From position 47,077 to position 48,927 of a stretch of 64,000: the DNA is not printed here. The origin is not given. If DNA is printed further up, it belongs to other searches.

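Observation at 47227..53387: Tightly coupled AT-rich four-gene operon (multi-Zn-ribbon, DUF4365-like nuclease, two unknowns) without any NTPase: candidate novel defence module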

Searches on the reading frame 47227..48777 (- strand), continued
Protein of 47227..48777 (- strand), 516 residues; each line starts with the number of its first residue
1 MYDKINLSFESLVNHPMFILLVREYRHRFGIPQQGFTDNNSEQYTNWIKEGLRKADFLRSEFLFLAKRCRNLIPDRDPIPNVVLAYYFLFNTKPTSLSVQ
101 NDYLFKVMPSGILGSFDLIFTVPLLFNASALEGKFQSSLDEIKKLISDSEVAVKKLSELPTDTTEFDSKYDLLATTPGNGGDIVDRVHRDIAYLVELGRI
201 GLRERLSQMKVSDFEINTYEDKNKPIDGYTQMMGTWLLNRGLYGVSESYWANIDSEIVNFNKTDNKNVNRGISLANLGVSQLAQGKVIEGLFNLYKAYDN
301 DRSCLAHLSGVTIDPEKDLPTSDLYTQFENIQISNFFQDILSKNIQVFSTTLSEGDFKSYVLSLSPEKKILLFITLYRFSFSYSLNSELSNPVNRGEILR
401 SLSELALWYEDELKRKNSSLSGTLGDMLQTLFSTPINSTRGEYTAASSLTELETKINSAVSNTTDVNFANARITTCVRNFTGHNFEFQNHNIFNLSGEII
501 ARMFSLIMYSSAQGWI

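Call 74: fold_search(model_id=the predicted structure, library=pdb)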
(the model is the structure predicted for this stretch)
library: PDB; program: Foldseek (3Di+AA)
matches with E <= 10: 444; with E <= 0.001: 0
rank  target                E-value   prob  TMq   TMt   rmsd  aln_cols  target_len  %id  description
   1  6ejn_B                1.5e-01  0.72  0.19  0.29  14.2       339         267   11  The KLC2 TPR domain bound to the JIP3 leucine zipper domain (released 2018-09-05)
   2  5a7d_G                1.9e-01  0.28  0.14  0.17  16.9       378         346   13  Tetrameric assembly of LGN with Inscuteable (released 2016-08-03)
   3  9rtt_Q                2.5e-01  0.28  0.15  0.09  19.6       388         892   13  Activated Elongation Complex with IWS1 and ELOF1 (released 2025-09-03)
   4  3ru0_B                2.8e-01  0.95  0.15  0.18  11.9       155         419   19  Cocrystal structure of human SMYD3 with inhibitor Sinefungin bound (released 2011-05-18)
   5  6ejn_A                2.8e-01  0.66  0.21  0.29  13.8       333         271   11  The KLC2 TPR domain bound to the JIP3 leucine zipper domain (released 2018-09-05)
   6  8bbe_D                2.8e-01  0.16  0.14  0.12  23.0       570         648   10  Structure of the IFT-A complex; IFT-A2 module (released 2022-12-21)
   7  3edt_H                2.9e-01  0.69  0.20  0.33  13.9       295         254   14  Crystal structure of the mutated S328N hKLC2 TPR domain (released 2009-02-10)
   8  5a7d_B                2.9e-01  0.23  0.13  0.17  17.5       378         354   13  Tetrameric assembly of LGN with Inscuteable (released 2016-08-03)
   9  5a7d_C                2.9e-01  0.21  0.12  0.16  17.1       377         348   13  Tetrameric assembly of LGN with Inscuteable (released 2016-08-03)
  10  7r5k_00               3.5e-01  0.12  0.11  0.08  21.5       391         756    9  Human nuclear pore complex (constricted) (released 2022-06-22)
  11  3lpz                  3.7e-01  0.30  0.16  0.22  15.5       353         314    9  Crystal structure of C. therm. Get4 (released 2010-03-16)
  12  4a1s_A                3.8e-01  0.21  0.12  0.17  16.8       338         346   14  Crystallographic structure of the Pins:Insc complex (released 2012-03-28)
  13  6swu_D                4.2e-01  0.47  0.17  0.27  16.0       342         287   11  Crystal structure of the TPR domain of KLC1 in complex with an engineered high-affinity cargo peptide. (released 2020-09-30)
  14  3ceq_A                4.4e-01  0.57  0.20  0.32  13.7       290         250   13  The TPR domain of Human Kinesin Light Chain 2 (hKLC2) (released 2008-08-12)
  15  4a1s_B                4.4e-01  0.21  0.13  0.17  16.6       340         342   13  Crystallographic structure of the Pins:Insc complex (released 2012-03-28)
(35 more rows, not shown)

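Call 100: search_protein_families(library=padloc, proteins=[L035:1289-4102:+, L035:4095-5618:+, L035:5615-6796:+, L036:84-2084:+, L036:2081-5248:+, L036:5645-6304:+, L040:1842-2936:+, L040:5752-8019:+, L029:3729-5750:+, L034:2603-4294:-], max_evalue=0.00001)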
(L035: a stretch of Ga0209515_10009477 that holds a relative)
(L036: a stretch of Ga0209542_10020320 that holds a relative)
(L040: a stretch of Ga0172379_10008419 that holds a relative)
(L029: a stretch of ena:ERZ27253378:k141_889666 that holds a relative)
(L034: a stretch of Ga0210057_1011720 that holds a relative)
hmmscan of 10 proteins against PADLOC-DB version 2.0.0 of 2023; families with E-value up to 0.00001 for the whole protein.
L035:1289-4102:+ (937 aa): 12 families
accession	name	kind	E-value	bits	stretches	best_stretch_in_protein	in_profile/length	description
PDLC03047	REase_I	-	1.1e-166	554.5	1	4-927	197-1095/1107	Type I restriction enzyme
PDLC03049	REase_I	-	4.7e-57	191.6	1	3-569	8-565/807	Type I restriction enzyme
PDLC03042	REase_I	-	1.4e-40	136.6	1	158-549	442-846/1170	Type I restriction enzyme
PDLC03658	mREase_IV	-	8.8e-21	71.3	1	161-326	223-385/953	Type IV methyl-directed restriction enzyme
PDLC02707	PbeA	-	3.7e-19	66.8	1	147-502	239-593/672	PbeA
PDLC03659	mREase_IV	-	4.2e-15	52.7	1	174-530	233-557/945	Type IV methyl-directed restriction enzyme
PDLC02704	PbeA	-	7.5e-12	42.5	1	152-215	246-306/682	PbeA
PDLC02705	PbeA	-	1.6e-10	37.8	1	160-525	249-619/691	PbeA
PDLC02706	PbeA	-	1.8e-10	38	1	161-227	270-332/722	PbeA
PDLC03048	REase_I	-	4.4e-09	33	1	161-344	241-442/976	Type I restriction enzyme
PDLC02703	PbeA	-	1.7e-07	28.3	1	138-525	217-598/626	PbeA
PDLC03045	REase_I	-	4.2e-07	26.3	1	161-233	258-337/995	Type I restriction enzyme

L035:4095-5618:+ (507 aa): 42 families (the best 25 are shown)
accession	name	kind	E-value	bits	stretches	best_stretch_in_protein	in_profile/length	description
PDLC03021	MTase_I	-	1.1e-178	593.1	1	1-503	2-486/491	Type I methyltransferase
PDLC03025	MTase_I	-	1.2e-74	250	1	3-459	4-436/569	Type I methyltransferase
PDLC03026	MTase_I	-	6.5e-69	231.3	1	19-493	19-464/487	Type I methyltransferase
PDLC03036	MTase_I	-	3.7e-43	145.9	1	148-408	194-444/635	Type I methyltransferase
PDLC04134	mad2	-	1.4e-42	144.1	1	5-439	140-490/492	mads_2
PDLC03022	MTase_I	-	7.6e-34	115.1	2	243-472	237-477/857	Type I methyltransferase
PDLC03018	MTase_I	-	4.8e-33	112.5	3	145-213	285-352/749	Type I methyltransferase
PDLC03027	MTase_I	-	3.6e-31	106.5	2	247-476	207-444/810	Type I methyltransferase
PDLC03318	MTase_II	-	1.6e-29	100.8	2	148-289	325-465/723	Type II methyltransferase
PDLC03031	MTase_I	-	5.2e-29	99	2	144-213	159-230/834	Type I methyltransferase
PDLC03034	MTase_I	-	1e-26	91.4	2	285-395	466-583/672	Type I methyltransferase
PDLC03033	MTase_I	-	5.3e-22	76.5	1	251-477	255-502/541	Type I methyltransferase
PDLC03032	MTase_I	-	7.2e-22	75.3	1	248-470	210-440/1001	Type I methyltransferase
PDLC03030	MTase_I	-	1.2e-21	74.9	1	14-308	197-469/670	Type I methyltransferase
PDLC03035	MTase_I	-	2.9e-20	70.4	2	128-216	134-222/653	Type I methyltransferase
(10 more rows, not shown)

L035:5615-6796:+ (393 aa): 102 families (the best 25 are shown)
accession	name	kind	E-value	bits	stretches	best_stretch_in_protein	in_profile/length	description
PDLC03084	Specificity_I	-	1.2e-55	187.5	1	57-390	50-386/392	Type I specificity subunit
PDLC03119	Specificity_I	-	1.1e-48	164.1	1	30-393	29-392/393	Type I specificity subunit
PDLC03069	Specificity_I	-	5.5e-48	162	2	129-391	117-384/387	Type I specificity subunit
PDLC03100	Specificity_I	-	1.9e-46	157.3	2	150-388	145-386/392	Type I specificity subunit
PDLC03107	Specificity_I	-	8.7e-44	148.2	2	100-391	92-389/392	Type I specificity subunit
PDLC03079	Specificity_I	-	1.6e-43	147.5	2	24-195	269-443/470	Type I specificity subunit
PDLC04137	mad5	-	6.9e-41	138.7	1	24-388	21-392/392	mads_5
PDLC03089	Specificity_I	-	1.4e-40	137.7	2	4-166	7-165/446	Type I specificity subunit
PDLC03178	Specificity_I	-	5.3e-40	136.1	2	114-377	117-394/411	Type I specificity subunit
PDLC03073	Specificity_I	-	9.2e-40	135.1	2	216-380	32-200/437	Type I specificity subunit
PDLC03169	Specificity_I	-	2.7e-39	133.8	2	216-367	238-385/461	Type I specificity subunit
PDLC03087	Specificity_I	-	2.2e-37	127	2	12-198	21-209/418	Type I specificity subunit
PDLC03086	Specificity_I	-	3.2e-37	126.5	2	211-361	21-170/458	Type I specificity subunit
PDLC03153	Specificity_I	-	4.1e-37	126.5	2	149-391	154-407/417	Type I specificity subunit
PDLC03068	Specificity_I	-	2.2e-34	117.3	2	212-359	16-160/403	Type I specificity subunit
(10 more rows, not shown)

L036:84-2084:+ (666 aa): 20 families
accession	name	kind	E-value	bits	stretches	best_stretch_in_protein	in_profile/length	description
PDLC02621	DrmD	-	3.9e-25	86.3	1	144-398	390-629/1040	DrmD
PDLC00659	HmaA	-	9.9e-20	68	1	284-396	508-614/1176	SNF2 helicase / DEAD-box helicase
PDLC02623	DrmD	-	1.4e-19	67.4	1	266-395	507-626/1040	DrmD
PDLC02500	BrxHI|BrxHII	-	2.1e-18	64.3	1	266-461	456-639/933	BrxHI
PDLC02193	PLD_Helicase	-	2.8e-18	63.5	1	248-458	651-864/905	-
PDLC01075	C3a139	-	3.9e-17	59.9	1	6-505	383-834/948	HKD+Snf2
PDLC02504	BrxHI|BrxHII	-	9.9e-17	58.2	1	265-394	461-583/971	BrxHII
PDLC02572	DrmA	-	4.3e-15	52.7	1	149-395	392-624/1043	DrmA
PDLC02619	DrmD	-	1.5e-14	51.1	1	288-450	413-588/872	DrmD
PDLC02625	DrmD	-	1.7e-13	48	1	288-395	267-372/792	DrmD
PDLC02620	DrmD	-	2.6e-13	46.8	1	214-426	417-607/1060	DrmD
PDLC02632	DrmD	-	5.5e-13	46.3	1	147-407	393-638/662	DrmD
PDLC02633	DrmD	-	1.9e-12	44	1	270-437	505-679/839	DrmD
PDLC02840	DpdE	-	1.1e-11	41.8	1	267-393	537-655/1091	DpdE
PDLC02624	DrmD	-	1.2e-11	41.8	1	150-396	237-469/652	DrmD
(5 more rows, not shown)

L036:2081-5248:+ (1055 aa): 28 families (the best 25 are shown)
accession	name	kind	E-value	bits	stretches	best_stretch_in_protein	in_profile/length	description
PDLC03601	REase_MTase_IIG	-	6.8e-74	247.4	2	199-461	225-486/1110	Type IIG restriction enzyme-methyltransferase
PDLC03596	REase_MTase_IIG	-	9.3e-54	180.8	3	88-395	111-451/1148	Type IIG restriction enzyme-methyltransferase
PDLC03612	REase_MTase_IIG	-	7e-50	168.2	3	259-563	320-653/1247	Type IIG restriction enzyme-methyltransferase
PDLC03237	MTase_II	-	4.1e-40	135.5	1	650-1015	216-597/1036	Type II methyltransferase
PDLC03628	REase_MTase_IIG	-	9e-30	101.5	2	433-584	492-650/1100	Type IIG restriction enzyme-methyltransferase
PDLC03604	REase_MTase_IIG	-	1e-29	101.2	2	623-847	501-712/1011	Type IIG restriction enzyme-methyltransferase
PDLC03629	REase_MTase_IIG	-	7.1e-17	58.5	1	343-562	342-535/1182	Type IIG restriction enzyme-methyltransferase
PDLC03335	MTase_II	-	3.1e-16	57.2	1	649-819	189-345/607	Type II methyltransferase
PDLC03609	REase_MTase_IIG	-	2.5e-15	53.3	1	290-476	297-478/1066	Type IIG restriction enzyme-methyltransferase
PDLC02521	PglX|PglXI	-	2.3e-14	50.4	0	374-447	246-320/1174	PglX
PDLC02643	DrmMI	-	1.5e-13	47.6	1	367-575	550-731/1347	DrmMI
PDLC03348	MTase_II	-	3.5e-12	43.7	0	656-768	347-444/727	Type II methyltransferase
PDLC03598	REase_MTase_IIG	-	9.5e-12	41.6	1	201-468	183-394/912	Type IIG restriction enzyme-methyltransferase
PDLC02638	DrmMI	-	2.7e-11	40.4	1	367-612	549-767/935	DrmMI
PDLC03627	REase_MTase_IIG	-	4.5e-10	35.9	1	343-456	327-428/1136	Type IIG restriction enzyme-methyltransferase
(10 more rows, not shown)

L036:5645-6304:+ (219 aa): 0 families

L040:1842-2936:+ (364 aa): 0 families

L040:5752-8019:+ (755 aa): 16 families
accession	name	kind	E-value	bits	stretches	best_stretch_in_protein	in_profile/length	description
PDLC04135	mad3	-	6.8e-91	303.6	3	7-437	6-368/374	mads_3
PDLC04140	mad8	-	5.9e-40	135.7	2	464-706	15-238/314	mads_8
PDLC02335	AbiLi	-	8.6e-13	46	0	274-442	154-282/326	AbiLi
PDLC03878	NsnB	-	7.8e-12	43.6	0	657-708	233-284/345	-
PDLC02980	AriA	-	9.2e-12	43.5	0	657-695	255-293/304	-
PDLC04176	HEC-01A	-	4.6e-11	40.7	0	659-708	275-324/371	-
PDLC02979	AriA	-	6.9e-11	40.5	0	14-388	14-365/373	-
PDLC02914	ATPase-Toprim_I-B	-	9.6e-10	36.2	0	462-706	9-249/443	-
PDLC04242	PDC-M01A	-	1.2e-09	35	0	640-708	401-473/566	-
PDLC04175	HEC-01A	-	3.5e-09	34.2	0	599-690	201-298/363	-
PDLC04164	AriA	-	5.6e-09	33.9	0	327-386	167-227/253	-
PDLC00289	PtuA1|PtuA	-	1.4e-07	29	0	328-391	224-287/404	AAA ATPase domain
PDLC04710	PDC-M56A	-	1.5e-07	28.8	0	659-712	239-291/382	-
PDLC04214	HEC-02A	-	6.1e-07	27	0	661-707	238-284/338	-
PDLC00266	PtuA1|PtuA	-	2.2e-06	25.2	0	465-540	14-79/483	AAA ATPase domain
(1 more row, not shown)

L029:3729-5750:+ (673 aa): 0 families

L034:2603-4294:- (563 aa): 12 families
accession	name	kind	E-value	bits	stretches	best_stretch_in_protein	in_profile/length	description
PDLC03365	MTase_II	-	2.8e-148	493.3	1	31-561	28-564/578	Type II methyltransferase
PDLC03237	MTase_II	-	1.5e-35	120.5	1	34-543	111-619/1036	Type II methyltransferase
PDLC03226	MTase_II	-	3.9e-16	56.8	1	38-163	11-138/579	Type II methyltransferase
PDLC03267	MTase_II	-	4.8e-16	56.8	1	35-163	5-116/539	Type II methyltransferase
PDLC03335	MTase_II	-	1.6e-14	51.5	1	39-323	72-337/607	Type II methyltransferase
PDLC04134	mad2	-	1.8e-14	51.5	1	40-289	267-447/492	mads_2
PDLC03227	MTase_II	-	3.1e-12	44.1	1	40-173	24-152/494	Type II methyltransferase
PDLC03348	MTase_II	-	7.3e-12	42.6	1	41-165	218-358/727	Type II methyltransferase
PDLC03338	MTase_II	-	4.5e-11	40.2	0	219-288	282-351/604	Type II methyltransferase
PDLC03356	MTase_II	-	1.1e-06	25.8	1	42-179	109-231/545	Type II methyltransferase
PDLC03620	REase_MTase_IIG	-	2.5e-06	23.4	1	414-536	1197-1318/1378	Type IIG restriction enzyme-methyltransferase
PDLC03600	REase_MTase_IIG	-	6.8e-06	22.3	0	415-516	768-863/1205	Type IIG restriction enzyme-methyltransferase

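Call 105: search_protein_families(library=phrogs, proteins=[window:47227-48777:-], max_evalue=0.01)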
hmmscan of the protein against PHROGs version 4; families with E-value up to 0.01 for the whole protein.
window:47227-48777:- (516 aa): 0 families

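Call 108: search_dna_similar(query=window:47227-48777:-, collection=phages, mode=protein, max_rows=8)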
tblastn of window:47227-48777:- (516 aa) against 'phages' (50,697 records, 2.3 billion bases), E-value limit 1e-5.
No match.
